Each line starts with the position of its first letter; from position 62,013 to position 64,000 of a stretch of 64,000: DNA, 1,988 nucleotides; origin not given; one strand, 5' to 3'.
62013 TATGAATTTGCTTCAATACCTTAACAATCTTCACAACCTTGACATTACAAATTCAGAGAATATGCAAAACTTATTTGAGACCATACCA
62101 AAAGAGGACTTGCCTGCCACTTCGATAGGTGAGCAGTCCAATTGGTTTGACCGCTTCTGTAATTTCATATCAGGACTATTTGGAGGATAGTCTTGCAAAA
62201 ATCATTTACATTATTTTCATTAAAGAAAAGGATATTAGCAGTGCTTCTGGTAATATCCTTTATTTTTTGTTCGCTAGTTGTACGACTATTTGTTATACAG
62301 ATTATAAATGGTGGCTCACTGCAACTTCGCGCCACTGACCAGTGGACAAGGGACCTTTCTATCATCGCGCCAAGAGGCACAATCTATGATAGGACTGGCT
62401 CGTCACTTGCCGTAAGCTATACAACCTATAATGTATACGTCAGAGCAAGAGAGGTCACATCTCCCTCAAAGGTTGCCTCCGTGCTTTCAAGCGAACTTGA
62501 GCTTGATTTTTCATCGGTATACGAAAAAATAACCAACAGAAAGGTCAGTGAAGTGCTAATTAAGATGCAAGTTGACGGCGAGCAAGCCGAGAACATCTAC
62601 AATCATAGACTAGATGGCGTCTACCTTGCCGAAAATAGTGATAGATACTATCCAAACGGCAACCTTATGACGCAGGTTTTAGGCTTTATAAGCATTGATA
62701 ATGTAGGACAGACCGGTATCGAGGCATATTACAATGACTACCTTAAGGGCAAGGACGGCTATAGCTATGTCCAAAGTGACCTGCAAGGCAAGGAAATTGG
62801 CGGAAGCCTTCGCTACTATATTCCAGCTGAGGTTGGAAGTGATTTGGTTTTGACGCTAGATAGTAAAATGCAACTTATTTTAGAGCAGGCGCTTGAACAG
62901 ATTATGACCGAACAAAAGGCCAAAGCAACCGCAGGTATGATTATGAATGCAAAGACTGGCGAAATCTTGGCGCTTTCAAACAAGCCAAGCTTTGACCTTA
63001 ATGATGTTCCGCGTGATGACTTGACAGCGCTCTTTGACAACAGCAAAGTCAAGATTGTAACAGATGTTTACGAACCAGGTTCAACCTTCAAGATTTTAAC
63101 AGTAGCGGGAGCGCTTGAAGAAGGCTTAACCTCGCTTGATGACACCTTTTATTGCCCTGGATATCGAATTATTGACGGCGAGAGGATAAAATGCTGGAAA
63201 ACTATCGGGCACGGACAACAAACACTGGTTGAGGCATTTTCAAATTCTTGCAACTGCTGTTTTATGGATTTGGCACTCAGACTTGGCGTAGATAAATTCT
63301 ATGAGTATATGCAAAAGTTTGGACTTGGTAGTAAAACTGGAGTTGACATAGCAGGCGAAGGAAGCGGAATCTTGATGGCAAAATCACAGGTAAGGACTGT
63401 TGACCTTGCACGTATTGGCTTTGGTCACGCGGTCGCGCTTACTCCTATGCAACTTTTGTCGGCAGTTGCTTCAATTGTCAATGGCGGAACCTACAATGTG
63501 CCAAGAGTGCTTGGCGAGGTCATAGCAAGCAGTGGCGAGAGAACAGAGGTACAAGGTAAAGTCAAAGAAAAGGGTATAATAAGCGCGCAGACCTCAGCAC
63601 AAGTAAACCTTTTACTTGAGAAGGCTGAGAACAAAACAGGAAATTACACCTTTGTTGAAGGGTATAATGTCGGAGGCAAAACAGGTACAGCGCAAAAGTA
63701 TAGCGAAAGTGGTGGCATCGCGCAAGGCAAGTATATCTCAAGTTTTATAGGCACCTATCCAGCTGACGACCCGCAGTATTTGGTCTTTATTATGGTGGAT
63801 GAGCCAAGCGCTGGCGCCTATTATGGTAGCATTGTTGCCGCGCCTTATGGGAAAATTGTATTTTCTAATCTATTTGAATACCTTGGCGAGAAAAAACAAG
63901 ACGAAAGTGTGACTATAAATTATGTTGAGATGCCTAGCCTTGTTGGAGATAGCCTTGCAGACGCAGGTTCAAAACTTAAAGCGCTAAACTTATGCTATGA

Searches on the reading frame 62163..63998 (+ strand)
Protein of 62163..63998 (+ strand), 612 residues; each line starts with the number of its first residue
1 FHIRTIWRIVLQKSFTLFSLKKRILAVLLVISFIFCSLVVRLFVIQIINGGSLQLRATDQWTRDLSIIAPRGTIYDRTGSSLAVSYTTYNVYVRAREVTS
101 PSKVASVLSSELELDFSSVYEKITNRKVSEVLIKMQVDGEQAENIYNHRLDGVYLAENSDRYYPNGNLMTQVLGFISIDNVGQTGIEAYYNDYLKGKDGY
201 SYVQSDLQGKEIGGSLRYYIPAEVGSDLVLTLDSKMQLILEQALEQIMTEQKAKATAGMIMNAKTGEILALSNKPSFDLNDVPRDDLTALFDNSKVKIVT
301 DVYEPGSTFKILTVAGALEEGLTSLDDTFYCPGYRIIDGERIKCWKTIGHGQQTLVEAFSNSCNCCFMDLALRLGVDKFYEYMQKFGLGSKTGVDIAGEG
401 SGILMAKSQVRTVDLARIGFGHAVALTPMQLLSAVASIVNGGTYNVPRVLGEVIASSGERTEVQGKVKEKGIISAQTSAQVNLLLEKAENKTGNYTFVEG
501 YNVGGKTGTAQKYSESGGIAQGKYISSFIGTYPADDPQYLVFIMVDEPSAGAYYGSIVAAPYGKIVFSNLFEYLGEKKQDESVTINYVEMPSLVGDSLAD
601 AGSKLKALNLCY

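Call 81: search_protein_families(library=pfam, proteins=[window:62163-63998:+], max_evalue=0.01)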
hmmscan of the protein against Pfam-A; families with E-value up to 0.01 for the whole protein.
window:62163-63998:+ (612 aa): 3 families
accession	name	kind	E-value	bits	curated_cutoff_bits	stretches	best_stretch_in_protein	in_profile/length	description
PF00905.27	Transpeptidase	-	7.3e-75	252.4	22.1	1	259-563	4-294/299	Penicillin binding protein transpeptidase domain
PF03717.20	PBP_dimer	-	6.3e-23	82.6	24.4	1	67-213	2-177/180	Penicillin-binding Protein dimerisation domain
PF21922.1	PBP_dimer_2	-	3e-06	27.8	27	1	160-204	24-67/83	Penicillin binding protein A dimerisation domain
